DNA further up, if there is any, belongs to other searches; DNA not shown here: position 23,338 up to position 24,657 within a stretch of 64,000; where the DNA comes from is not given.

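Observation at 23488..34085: Compact, nearly complete early-cobalt-insertion corrin pathway in an AT-rich streamlined alphaproteobacterial backbone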

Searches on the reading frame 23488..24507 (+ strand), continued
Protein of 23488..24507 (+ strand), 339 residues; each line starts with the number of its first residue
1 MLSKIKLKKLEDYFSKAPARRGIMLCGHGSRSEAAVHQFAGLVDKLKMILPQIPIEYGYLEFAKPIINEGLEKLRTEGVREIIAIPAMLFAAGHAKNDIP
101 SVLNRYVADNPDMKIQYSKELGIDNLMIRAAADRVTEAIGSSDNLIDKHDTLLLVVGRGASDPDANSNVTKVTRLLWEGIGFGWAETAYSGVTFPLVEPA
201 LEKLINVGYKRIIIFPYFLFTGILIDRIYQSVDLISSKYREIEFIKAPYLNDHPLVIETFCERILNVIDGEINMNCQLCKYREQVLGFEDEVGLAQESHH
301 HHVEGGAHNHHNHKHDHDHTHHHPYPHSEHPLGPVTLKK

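Call 64: search_solved_structures(query=window:23488-24507:+, max_evalue=0.001, show_alignments=2)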
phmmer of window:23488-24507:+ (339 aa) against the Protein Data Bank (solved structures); distinct sequences matched with E-value up to 0.001: 7.
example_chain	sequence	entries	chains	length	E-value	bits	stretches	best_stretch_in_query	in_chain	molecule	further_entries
6jv6_A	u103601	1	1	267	3.9e-28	101.9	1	15-267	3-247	Sirohydrochlorin ferrochelatase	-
5zt7_A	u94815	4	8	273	2.6e-27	99.1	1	18-266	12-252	Sirohydrochlorin ferrochelatase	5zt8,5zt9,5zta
6m2a_A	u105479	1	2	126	6.4e-08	35.4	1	22-134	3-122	Sirohydrochlorin cobaltochelatase,Sirohydrochlorin cobaltochelatase,Sirohydrochlorin cobal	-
6m25_A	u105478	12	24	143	3.8e-07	32.8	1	22-104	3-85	Sirohydrochlorin cobaltochelatase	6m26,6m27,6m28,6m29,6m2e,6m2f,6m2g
8i56_A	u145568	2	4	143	9.8e-07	31.5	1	22-104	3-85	Sirohydrochlorin cobaltochelatase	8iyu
3lyh_A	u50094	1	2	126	1.2e-05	28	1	23-140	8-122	Cobalamin (Vitamin B12) biosynthesis CbiX protein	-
1qgo_A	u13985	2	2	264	0.00071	22.1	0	22-101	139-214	ANAEROBIC COBALAMIN BIOSYNTHETIC COBALT CHELATASE | SIROHYDROCHLORIN COBALTOCHELATASE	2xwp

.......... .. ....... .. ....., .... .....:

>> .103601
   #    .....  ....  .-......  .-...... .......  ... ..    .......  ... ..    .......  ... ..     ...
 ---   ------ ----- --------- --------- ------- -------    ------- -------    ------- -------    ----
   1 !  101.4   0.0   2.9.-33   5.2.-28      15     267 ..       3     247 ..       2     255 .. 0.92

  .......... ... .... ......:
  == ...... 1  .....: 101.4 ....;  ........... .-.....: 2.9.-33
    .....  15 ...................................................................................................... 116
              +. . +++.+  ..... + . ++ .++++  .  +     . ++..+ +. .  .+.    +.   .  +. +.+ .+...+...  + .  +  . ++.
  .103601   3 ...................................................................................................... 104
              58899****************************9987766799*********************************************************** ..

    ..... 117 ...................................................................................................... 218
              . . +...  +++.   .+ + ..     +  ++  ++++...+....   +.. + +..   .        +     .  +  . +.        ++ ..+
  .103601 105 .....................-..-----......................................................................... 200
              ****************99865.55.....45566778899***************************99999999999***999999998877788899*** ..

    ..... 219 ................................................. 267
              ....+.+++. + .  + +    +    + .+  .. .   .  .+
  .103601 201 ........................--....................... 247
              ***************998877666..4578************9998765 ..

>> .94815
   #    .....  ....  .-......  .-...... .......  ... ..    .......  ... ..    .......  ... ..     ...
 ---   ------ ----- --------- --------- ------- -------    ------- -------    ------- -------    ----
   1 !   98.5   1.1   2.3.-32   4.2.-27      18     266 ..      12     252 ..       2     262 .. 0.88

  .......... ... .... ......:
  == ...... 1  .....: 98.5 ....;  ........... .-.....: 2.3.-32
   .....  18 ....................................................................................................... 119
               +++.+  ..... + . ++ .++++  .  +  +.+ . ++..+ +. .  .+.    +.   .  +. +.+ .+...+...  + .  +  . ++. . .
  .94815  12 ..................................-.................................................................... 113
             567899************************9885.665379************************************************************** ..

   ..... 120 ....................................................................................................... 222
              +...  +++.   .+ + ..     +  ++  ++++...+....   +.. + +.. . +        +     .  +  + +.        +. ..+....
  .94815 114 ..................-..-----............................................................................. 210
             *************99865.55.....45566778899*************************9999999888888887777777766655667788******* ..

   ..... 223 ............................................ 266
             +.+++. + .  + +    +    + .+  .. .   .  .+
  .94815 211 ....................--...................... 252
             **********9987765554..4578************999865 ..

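Call 67: search_dna_similar(query=window:23488-24507:+, collection=plasmids, mode=protein, max_rows=25, max_evalue=1e-30)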
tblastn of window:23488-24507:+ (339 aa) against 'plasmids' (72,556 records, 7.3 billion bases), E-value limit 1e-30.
Records with a match: 160; places in all: 161; records where one place covers at least 80% of the query: 145.
Best place of each record, by identity: <60% 160.
By first word of the organism name: Ralstonia 129; Haloferax 7; Deinococcus 3; Candidatus 3; Acidovorax 3; Halobaculum 2; Halorussus 2; Leptospira 2; Haloarcula 1; Natronococcus 1; and 7 more.
By predicted mobility (MOB-suite, as given by PLSDB): mobilizable 104; non-mobilizable 56.
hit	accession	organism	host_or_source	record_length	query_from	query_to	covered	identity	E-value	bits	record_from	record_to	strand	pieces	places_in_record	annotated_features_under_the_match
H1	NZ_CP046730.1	Ralstonia syzygii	tobacco,cell culture,leaf veins ...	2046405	3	298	87%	39.9%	1e-67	236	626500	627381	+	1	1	none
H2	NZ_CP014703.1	Ralstonia solanacearum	Solanum tuberosum,cell culture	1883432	3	298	87%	39.9%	2e-67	236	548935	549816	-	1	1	none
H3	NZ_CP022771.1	Ralstonia solanacearum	Solanum tuberosum,single cell,Potato ...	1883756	3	298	87%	39.9%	2e-67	236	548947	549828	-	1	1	none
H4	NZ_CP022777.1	Ralstonia solanacearum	Solanum tuberosum,single cell,Potato ...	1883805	3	298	87%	39.9%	2e-67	236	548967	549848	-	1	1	none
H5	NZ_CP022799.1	Ralstonia solanacearum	Solanum tuberosum,single cell,Potato ...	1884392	3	298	87%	39.9%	2e-67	236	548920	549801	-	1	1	none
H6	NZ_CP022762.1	Ralstonia solanacearum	Solanum tuberosum,single cell,Potato ...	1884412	3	298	87%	39.9%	2e-67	236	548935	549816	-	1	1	none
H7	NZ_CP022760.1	Ralstonia solanacearum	Solanum tuberosum,single cell,Potato ...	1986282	3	298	87%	39.5%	8e-68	237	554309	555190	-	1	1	none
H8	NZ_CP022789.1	Ralstonia solanacearum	Solanum tuberosum,single cell,Potato ...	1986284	3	298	87%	39.5%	8e-68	237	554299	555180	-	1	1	none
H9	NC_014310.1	Ralstonia solanacearum PSI07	-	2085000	3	298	87%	39.5%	1e-67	237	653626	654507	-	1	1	none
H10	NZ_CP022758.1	Ralstonia solanacearum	Solanum tuberosum,single cell,Potato ...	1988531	3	298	87%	39.5%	8e-67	234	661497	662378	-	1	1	none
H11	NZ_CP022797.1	Ralstonia solanacearum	Solanum tuberosum,single cell,Potato ...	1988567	3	298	87%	39.5%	8e-67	234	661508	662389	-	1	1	none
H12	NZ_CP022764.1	Ralstonia solanacearum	Solanum tuberosum,single cell,Potato ...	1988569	3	298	87%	39.5%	8e-67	234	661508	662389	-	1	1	none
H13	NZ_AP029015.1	Ralstonia pseudosolanacearum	-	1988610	3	298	87%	39.5%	8e-67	234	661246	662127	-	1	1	none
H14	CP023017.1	Ralstonia solanacearum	Solanum tuberosum,single cell,Potato ...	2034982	3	298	87%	39.5%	8e-67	234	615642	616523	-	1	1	hypothetical protein | cbiE: cobalt-precorrin-7 (C(5))-methyltransferase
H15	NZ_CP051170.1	Ralstonia pseudosolanacearum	Whole organism,potato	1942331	23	298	81%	42.0%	2e-70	245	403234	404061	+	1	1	none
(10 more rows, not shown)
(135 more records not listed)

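Call 68: get_annotated_region(hit=H14, flank=15000)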
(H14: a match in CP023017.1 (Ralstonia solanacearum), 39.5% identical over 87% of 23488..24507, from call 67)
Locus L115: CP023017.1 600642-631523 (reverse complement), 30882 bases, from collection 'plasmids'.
description: Ralstonia solanacearum strain SL3022 plasmid unnamed, complete sequence
organism: Ralstonia solanacearum (NCBI taxid 305)
taxonomy: Bacteria; Pseudomonadota; Betaproteobacteria; Burkholderiales; Burkholderiaceae; Ralstonia; Ralstonia solanacearum
host: -; source: Solanum tuberosum,single cell,Potato bacterial wilt; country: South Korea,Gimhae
typing (MOB-suite, as given by PLSDB): non-mobilizable
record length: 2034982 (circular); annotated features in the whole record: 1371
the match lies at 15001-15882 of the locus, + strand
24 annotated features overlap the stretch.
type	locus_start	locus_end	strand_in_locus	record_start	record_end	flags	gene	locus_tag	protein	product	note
CDS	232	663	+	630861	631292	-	-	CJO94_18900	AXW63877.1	YciI family protein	-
CDS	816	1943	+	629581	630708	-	-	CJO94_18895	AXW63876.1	acyltransferase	-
CDS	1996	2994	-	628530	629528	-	waaC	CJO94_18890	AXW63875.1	lipopolysaccharide heptosyltransferase I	-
CDS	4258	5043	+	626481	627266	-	-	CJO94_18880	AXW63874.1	amino acid ABC transporter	-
CDS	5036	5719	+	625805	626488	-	-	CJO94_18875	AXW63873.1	amino acid ABC transporter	-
CDS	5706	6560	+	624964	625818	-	-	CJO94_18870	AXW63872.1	phosphate ABC transporter ATP-binding protein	-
CDS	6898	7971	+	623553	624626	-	-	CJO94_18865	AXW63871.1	HoxN/HupN/NixA family nickel/cobalt transporter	-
CDS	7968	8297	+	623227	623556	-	-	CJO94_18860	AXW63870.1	ferredoxin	-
CDS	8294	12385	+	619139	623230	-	-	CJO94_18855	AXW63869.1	cobaltochelatase subunit CobN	-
CDS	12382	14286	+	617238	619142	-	-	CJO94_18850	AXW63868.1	magnesium chelatase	-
CDS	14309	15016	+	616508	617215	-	cbiE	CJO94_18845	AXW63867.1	cobalt-precorrin-7 (C(5))-methyltransferase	-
CDS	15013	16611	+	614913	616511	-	-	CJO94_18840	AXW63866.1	hypothetical protein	-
CDS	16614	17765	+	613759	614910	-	cbiD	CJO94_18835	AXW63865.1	cobalamin biosynthesis protein CbiD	-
CDS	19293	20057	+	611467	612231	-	-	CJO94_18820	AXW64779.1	cobalamin biosynthesis protein CbiG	-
CDS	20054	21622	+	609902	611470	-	-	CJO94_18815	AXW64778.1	precorrin-3B C(17)-methyltransferase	-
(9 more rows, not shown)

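Call 69: search_protein_families(library=ncbifam, proteins=[L019:16817-17893:-, L017:10993-11859:-, L035:447-1073:+, L035:1073-2575:+, L035:2555-3529:-, L035:3543-4568:-, L035:4581-5609:-, L035:5647-6444:+], max_evalue=1e-10)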
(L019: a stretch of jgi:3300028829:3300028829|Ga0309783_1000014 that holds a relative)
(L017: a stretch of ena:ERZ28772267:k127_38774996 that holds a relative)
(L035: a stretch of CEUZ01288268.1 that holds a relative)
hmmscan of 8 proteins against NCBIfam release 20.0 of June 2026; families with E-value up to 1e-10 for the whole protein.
L019:16817-17893:- (358 aa): 4 families
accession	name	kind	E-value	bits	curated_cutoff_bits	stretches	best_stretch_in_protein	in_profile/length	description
TIGR02475.1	CobW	equivalog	8.7e-96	320.8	332.1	1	5-354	2-340/342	cobalamin biosynthesis protein CobW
NF038288.1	chaper_GTP_ZigA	equivalog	2.6e-35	122.1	600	1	7-222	1-221/390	zinc metallochaperone GTPase ZigA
NF008578.0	PRK11537.1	equivalog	1e-23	84.1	361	1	5-148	2-145/318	GTPase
NF041053.1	CobW_rel_Se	equivalog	2.2e-12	47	180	0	12-221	6-191/195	CobW-related selenoprotein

L017:10993-11859:- (288 aa): 10 families
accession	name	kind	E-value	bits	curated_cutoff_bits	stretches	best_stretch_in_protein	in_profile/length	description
TIGR01505.1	tartro_sem_red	equivalog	5.2e-43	147.3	340.75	1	2-246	1-243/291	2-hydroxy-3-oxopropionate reductase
NF008592.0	PRK11559.1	equivalog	7.8e-41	140.3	397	1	1-224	3-224/296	2-hydroxy-3-oxopropionate reductase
NF043037.1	ThreonDh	equivalog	3.1e-39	135.2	350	1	2-277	4-278/297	L-threonate dehydrogenase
NF012005.0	PRK15461.1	equivalog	3.9e-37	128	348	1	3-256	4-256/298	sulfolactaldehyde 3-reductase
TIGR01692.1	HIBADH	equivalog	1.1e-33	116.8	291.6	1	6-246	2-236/288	3-hydroxyisobutyrate dehydrogenase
NF011633.0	PRK15059.1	equivalog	1.1e-33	116.6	451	1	1-216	1-214/292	2-hydroxy-3-oxopropionate reductase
NF007161.0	PRK09599.1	subfamily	2.5e-15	56.5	271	1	1-187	1-189/302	NADP-dependent phosphogluconate dehydrogenase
TIGR00872.1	gnd_rel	equivalog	1.1e-13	51.1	297.2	1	1-189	1-189/299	phosphogluconate dehydrogenase (NAD(+)-dependent, decarboxylating)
NF006765.0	PRK09287.1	equivalog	2.8e-12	46.2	413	1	2-188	5-200/476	NADP-dependent phosphogluconate dehydrogenase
TIGR00873.1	gnd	equivalog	1.9e-11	43.4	426.7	1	3-188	2-196/467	decarboxylating NADP(+)-dependent phosphogluconate dehydrogenase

L035:447-1073:+ (208 aa): 4 families
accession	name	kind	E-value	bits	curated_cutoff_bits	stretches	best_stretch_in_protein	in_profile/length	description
NF004637.0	PRK05986.1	subfamily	3.3e-80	268.4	185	1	13-208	3-197/197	cob(I)yrinic acid a,c-diamide adenosyltransferase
TIGR00708.1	cobA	equivalog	1.3e-65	220.4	167.75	1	37-208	4-177/177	cob(I)yrinic acid a,c-diamide adenosyltransferase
NF005647.0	PRK07413.1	equivalog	1.3e-23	83.4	426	1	23-208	187-382/382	cob(I)yrinic acid a,c-diamide adenosyltransferase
NF005648.0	PRK07414.1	equivalog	3.6e-15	55.9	248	1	21-189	5-172/178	P-loop NTPase family protein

L035:1073-2575:+ (500 aa): 3 families
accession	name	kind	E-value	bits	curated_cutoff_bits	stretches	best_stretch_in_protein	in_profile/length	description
NF001989.1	PRK00784.1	equivalog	2.7e-177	590.3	273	1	10-494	2-478/480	cobyric acid synthase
TIGR00313.1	cobQ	equivalog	9.6e-141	469.8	309.9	1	11-489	1-475/477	cobyric acid synthase CobQ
NF004921.0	PRK06278.1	equivalog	7.7e-14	51.5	354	0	300-480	36-226/482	cobyrinic acid a,c-diamide synthase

L035:2555-3529:- (324 aa): 5 families
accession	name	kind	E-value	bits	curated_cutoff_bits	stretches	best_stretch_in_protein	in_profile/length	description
NF002281.0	PRK01209.2-5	equivalog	7e-71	239.1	273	1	4-321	4-307/311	cobalamin biosynthesis protein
TIGR00380.1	cobal_cbiB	equivalog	1.2e-65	221.7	165.9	1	6-276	5-269/305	adenosylcobinamide-phosphate synthase CbiB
NF002276.0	PRK01209.1-4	equivalog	7.6e-52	176.8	381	1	9-298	14-292/322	cobalamin biosynthesis protein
NF006476.0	PRK08878.1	equivalog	4.6e-19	68.8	322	1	27-275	31-270/317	cobalamin biosynthesis family protein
NF005792.0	PRK07630.1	equivalog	2.5e-12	46.4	291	1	62-269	52-255/312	CobD/CbiB family protein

L035:3543-4568:- (341 aa): 18 families
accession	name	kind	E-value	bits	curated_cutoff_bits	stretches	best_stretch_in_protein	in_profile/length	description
TIGR01140.1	L_thr_O3P_dcar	equivalog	4.8e-78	262.6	290.55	1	14-334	1-328/331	threonine-phosphate decarboxylase CobD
TIGR01141.1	hisC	equivalog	2.7e-33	115.3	276.55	1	60-320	55-331/349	histidinol-phosphate transaminase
NF006225.0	PRK08354.1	equivalog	6.2e-28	98.1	288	1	30-325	15-302/318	putative aminotransferase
NF005021.0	PRK06425.1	equivalog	3e-25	89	353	1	13-312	3-300/335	histidinol-phosphate aminotransferase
NF005915.1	PRK07908.1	equivalog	5.6e-22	78.5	360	1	133-322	125-318/332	Rv2231c family histidinol phosphate aminotransferase CobC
NF053748.1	bifunc_CobBC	exception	2.6e-21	75.7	950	1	133-324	593-785/797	bifunctional hydrogenobyrinic acid a,c-diamide synthase/histidinol phosphate aminotransferase CobBC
NF002878.0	PRK03321.1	subfamily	1.6e-19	69.9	374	1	127-323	135-335/352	histidinol-phosphate transaminase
NF006014.0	PRK08153.1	equivalog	1.2e-17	63.8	510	1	137-290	156-309/370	pyridoxal phosphate-dependent aminotransferase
NF041364.1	GntC_guanitoxin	equivalog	1.6e-16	60.2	415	1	104-292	87-300/356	guanitoxin biosynthesis PLP-dependent (S)-gamma-hydroxy-L-arginine cyclodehydratase GntC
NF006580.0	PRK09105.1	subfamily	2.1e-16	59.7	444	1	136-321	167-353/375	pyridoxal phosphate-dependent aminotransferase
NF002877.0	PRK03317.1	equivalog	4.5e-16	58.6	409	1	113-332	140-362/374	histidinol-phosphate transaminase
NF005732.0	PRK07550.1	equivalog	1.8e-15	56.9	366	1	87-290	103-328/389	aminotransferase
NF003496.0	PRK05166.1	equivalog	3.1e-15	55.8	540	1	127-320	149-351/373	histidinol-phosphate transaminase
NF051461.1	pyoverd_PtaA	equivalog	4.9e-14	51.8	500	1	133-320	152-341/359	pyoverdine biosynthesis transaminase PtaA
NF002726.0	PRK02610.1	equivalog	5.2e-14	51.9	391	1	138-306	169-339/374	histidinol-phosphate transaminase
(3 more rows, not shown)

L035:4581-5609:- (342 aa): 2 families
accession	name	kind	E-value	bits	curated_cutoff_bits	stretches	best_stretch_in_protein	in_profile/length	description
NF000996.0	PRK00105.1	subfamily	9.2e-104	347.4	306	1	15-340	4-348/350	nicotinate-nucleotide--dimethylbenzimidazole phosphoribosyltransferase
TIGR03160.1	cobT_DBIPRT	equivalog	3.2e-98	329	319.3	1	26-338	2-334/334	nicotinate-nucleotide--dimethylbenzimidazole phosphoribosyltransferase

L035:5647-6444:+ (265 aa): 6 families
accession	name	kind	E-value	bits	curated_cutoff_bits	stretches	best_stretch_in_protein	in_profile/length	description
NF001276.0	PRK00235.1-2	equivalog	2.3e-42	145.3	322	1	37-263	31-258/260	adenosylcobinamide-GDP ribazoletransferase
NF001277.0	PRK00235.1-3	equivalog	6.5e-37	127.5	273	1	24-261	11-249/255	adenosylcobinamide-GDP ribazoletransferase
TIGR00317.1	cobS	equivalog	1.1e-36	126.9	110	1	23-261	7-241/241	adenosylcobinamide-GDP ribazoletransferase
NF001278.0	PRK00235.1-5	equivalog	8.5e-31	107.5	252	1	22-263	6-243/246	adenosylcobinamide-GDP ribazoletransferase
NF001279.0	PRK00235.2-1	equivalog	1.3e-17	64.3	282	1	25-259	9-242/248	adenosylcobinamide-GDP ribazoletransferase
NF001282.0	PRK00235.2-4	equivalog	3.7e-11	42.9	342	1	41-254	49-271/286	adenosylcobinamide-GDP ribazoletransferase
